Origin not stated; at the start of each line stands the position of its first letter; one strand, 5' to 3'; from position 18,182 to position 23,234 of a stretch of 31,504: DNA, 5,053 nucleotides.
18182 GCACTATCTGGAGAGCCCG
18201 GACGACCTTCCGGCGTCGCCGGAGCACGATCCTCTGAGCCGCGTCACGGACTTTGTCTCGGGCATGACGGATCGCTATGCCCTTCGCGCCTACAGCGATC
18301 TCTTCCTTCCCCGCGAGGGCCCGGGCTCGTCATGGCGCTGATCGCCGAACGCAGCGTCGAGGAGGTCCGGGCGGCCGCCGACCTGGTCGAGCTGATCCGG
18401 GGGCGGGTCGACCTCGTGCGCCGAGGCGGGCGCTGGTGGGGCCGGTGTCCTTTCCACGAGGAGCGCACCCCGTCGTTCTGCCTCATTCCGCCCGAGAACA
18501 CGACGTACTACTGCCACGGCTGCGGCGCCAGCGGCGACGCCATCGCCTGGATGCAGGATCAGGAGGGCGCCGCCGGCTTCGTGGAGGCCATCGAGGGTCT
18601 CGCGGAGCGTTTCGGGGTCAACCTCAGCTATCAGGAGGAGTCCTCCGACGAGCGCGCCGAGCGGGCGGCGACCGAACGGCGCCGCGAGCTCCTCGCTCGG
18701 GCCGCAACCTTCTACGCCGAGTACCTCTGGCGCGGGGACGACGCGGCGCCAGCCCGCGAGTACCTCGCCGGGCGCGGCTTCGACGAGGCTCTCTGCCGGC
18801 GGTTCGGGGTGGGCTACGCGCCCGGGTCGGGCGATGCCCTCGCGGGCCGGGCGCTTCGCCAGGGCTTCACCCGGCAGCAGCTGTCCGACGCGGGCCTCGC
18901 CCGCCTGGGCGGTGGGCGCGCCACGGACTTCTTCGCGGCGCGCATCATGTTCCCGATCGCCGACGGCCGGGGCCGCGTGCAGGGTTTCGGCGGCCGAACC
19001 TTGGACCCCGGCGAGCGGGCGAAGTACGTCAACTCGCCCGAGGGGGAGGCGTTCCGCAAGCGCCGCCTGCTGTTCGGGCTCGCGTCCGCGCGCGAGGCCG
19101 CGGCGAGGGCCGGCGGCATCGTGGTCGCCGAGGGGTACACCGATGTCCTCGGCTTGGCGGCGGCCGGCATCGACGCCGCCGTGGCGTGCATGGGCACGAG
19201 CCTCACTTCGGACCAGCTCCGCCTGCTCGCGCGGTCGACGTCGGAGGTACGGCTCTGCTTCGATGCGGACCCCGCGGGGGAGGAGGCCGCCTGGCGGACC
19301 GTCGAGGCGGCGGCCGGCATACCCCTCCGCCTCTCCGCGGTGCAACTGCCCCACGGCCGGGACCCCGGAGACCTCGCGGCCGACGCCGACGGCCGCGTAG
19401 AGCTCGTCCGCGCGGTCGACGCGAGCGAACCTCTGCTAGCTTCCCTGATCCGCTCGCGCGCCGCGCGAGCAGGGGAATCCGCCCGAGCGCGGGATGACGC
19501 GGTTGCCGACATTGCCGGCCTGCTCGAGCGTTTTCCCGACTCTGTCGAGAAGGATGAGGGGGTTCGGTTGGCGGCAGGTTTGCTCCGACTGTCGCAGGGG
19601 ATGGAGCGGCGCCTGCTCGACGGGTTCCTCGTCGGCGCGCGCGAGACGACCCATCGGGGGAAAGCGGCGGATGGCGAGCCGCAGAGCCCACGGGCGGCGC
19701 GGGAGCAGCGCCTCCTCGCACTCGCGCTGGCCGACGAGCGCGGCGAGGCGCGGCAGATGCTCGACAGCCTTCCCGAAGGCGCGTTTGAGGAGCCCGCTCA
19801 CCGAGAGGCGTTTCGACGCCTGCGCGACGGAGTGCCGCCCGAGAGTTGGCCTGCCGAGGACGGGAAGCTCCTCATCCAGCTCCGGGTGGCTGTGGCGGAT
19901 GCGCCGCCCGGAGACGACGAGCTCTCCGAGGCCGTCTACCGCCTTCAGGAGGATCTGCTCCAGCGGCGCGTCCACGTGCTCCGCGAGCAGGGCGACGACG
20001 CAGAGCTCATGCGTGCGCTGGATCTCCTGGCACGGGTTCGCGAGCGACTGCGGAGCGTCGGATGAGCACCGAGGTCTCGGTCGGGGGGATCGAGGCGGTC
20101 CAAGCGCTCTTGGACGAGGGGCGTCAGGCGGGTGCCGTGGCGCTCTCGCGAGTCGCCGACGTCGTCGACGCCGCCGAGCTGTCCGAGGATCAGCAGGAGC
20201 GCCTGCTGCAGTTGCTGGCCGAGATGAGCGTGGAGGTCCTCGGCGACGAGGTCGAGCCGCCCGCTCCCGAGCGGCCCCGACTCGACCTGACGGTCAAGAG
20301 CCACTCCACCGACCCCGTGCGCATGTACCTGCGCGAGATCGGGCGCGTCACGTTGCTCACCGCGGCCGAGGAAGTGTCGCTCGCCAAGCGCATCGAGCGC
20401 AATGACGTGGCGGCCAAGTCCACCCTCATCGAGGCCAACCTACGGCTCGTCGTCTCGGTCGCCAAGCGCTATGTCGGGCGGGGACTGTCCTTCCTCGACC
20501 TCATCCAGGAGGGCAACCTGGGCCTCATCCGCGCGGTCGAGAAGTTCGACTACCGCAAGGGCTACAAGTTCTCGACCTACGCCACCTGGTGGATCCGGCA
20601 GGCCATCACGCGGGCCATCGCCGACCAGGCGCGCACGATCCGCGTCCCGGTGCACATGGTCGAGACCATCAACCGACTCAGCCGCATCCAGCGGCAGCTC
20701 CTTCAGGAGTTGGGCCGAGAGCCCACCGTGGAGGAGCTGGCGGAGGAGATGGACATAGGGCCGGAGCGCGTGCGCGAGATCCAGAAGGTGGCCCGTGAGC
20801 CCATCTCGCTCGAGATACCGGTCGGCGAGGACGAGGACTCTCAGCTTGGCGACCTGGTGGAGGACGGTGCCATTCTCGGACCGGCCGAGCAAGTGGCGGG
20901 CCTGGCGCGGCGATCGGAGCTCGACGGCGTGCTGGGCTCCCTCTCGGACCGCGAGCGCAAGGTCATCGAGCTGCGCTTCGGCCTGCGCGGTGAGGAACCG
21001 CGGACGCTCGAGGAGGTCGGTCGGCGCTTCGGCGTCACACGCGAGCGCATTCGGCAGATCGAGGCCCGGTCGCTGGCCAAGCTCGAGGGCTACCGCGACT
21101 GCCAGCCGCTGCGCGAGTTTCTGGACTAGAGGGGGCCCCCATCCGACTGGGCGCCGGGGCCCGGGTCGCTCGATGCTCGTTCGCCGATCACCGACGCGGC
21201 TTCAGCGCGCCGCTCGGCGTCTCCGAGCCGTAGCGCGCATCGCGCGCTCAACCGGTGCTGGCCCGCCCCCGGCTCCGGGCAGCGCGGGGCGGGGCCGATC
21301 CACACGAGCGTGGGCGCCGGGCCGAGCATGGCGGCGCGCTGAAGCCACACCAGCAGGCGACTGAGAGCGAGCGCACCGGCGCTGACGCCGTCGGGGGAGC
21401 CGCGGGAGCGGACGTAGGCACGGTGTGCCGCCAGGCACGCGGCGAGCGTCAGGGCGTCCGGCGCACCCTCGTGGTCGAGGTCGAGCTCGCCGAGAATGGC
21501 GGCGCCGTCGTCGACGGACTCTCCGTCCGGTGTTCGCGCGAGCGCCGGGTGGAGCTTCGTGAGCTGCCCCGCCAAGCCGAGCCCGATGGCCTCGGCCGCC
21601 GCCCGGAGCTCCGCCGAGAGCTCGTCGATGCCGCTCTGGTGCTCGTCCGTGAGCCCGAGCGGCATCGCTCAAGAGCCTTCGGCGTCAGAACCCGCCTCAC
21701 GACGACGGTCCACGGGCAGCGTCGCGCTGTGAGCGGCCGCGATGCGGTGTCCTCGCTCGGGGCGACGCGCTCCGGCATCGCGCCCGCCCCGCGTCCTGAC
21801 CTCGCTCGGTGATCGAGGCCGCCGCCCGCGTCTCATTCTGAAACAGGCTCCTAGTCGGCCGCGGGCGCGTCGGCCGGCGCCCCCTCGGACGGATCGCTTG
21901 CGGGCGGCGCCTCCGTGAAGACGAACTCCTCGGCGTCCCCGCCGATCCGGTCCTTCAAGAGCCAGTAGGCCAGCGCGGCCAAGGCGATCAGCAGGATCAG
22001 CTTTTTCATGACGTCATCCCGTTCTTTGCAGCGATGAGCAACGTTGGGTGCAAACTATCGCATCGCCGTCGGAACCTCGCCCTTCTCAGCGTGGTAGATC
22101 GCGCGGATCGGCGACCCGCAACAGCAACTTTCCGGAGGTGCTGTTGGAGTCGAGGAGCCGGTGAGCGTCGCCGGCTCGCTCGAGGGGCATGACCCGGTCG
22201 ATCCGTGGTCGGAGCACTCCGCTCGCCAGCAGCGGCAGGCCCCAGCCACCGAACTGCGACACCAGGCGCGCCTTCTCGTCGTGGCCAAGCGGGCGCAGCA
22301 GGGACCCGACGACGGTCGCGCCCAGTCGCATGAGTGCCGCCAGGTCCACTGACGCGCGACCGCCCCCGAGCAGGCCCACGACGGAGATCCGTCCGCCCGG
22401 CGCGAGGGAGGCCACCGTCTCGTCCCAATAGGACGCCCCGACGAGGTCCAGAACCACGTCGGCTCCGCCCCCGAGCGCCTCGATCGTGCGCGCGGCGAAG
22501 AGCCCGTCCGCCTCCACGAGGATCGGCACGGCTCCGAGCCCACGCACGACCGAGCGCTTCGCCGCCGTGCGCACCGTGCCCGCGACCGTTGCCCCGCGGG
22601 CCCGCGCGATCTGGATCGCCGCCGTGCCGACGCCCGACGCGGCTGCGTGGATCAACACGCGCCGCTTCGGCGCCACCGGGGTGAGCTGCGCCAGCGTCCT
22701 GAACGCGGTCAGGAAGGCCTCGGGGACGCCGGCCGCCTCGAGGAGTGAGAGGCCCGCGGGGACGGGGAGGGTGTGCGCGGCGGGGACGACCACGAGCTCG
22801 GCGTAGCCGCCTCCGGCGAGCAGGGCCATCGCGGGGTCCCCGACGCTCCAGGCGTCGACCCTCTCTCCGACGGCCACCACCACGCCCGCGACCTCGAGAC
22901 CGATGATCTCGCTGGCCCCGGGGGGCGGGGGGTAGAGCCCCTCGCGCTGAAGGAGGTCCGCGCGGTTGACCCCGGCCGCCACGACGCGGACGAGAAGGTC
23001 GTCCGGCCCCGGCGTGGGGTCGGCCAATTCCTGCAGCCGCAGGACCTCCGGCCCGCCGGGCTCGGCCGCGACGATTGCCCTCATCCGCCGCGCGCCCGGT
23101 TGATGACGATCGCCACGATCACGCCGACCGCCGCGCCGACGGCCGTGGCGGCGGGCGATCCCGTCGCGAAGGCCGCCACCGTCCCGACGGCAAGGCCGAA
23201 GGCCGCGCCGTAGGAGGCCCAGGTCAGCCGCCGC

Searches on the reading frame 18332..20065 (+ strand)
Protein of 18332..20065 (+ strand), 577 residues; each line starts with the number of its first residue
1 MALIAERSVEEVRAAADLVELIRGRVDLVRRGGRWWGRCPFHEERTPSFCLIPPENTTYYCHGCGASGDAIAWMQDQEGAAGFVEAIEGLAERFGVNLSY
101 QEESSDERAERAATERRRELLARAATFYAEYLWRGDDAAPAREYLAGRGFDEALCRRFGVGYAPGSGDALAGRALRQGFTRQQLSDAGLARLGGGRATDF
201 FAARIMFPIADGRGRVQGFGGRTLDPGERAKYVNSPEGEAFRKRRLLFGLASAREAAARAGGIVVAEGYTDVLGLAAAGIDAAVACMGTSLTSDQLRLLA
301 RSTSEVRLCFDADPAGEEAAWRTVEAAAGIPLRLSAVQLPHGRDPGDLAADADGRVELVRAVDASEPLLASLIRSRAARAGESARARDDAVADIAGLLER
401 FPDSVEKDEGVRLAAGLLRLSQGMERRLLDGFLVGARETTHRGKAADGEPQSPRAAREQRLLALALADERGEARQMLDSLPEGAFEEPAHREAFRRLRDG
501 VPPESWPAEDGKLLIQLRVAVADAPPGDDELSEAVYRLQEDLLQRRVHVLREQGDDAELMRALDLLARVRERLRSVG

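Call 39: search_protein_families(library=pfam, proteins=[window:18332-20065:+], max_evalue=0.0001)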
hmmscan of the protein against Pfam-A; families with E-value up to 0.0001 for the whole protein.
window:18332-20065:+ (577 aa): 6 families
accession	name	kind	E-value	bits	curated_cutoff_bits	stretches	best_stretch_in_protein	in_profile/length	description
PF08275.17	DNAG_N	-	3.2e-32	111.8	26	1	129-253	3-127/128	DNA primase catalytic core, N-terminal domain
PF01807.25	Zn_ribbon_DnaG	-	8.3e-26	90.1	24.9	1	5-102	2-97/98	CHC2 zinc finger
PF13155.12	Toprim_2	-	7.1e-18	65.2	22.1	1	264-347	1-86/88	Toprim-like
PF13662.12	Toprim_4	-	1.6e-14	54.3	25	1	263-332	3-79/85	Toprim domain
PF01751.28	Toprim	-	6e-13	49.2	23.1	1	263-327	2-80/96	Toprim domain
PF13362.12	Toprim_3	-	5.7e-08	33.5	27.2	1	263-349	2-89/95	Toprim domain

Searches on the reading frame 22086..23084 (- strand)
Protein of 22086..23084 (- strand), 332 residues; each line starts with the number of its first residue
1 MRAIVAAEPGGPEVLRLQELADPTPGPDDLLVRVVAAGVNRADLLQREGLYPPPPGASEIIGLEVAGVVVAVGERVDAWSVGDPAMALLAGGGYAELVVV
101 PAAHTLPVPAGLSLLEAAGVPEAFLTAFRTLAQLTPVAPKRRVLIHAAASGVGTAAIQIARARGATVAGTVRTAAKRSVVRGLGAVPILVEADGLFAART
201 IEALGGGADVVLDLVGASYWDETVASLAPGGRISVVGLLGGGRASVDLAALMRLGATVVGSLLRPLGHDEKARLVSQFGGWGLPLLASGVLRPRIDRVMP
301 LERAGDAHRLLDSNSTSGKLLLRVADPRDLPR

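Call 39: search_protein_families(library=pfam, proteins=[window:22086-23084:-], max_evalue=0.0001)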
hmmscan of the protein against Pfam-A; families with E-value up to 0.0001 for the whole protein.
window:22086-23084:- (332 aa): 3 families
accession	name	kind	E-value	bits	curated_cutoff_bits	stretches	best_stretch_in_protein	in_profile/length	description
PF00107.32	ADH_zinc_N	-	1.4e-21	77.2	31.8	1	151-265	1-116/129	Zinc-binding dehydrogenase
PF08240.17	ADH_N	-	5.2e-16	59.2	23.5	1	26-109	1-103/104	Alcohol dehydrogenase GroES-like domain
PF13602.12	ADH_zinc_N_2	-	7.4e-16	59.7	27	1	202-322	17-134/134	Zinc-binding dehydrogenase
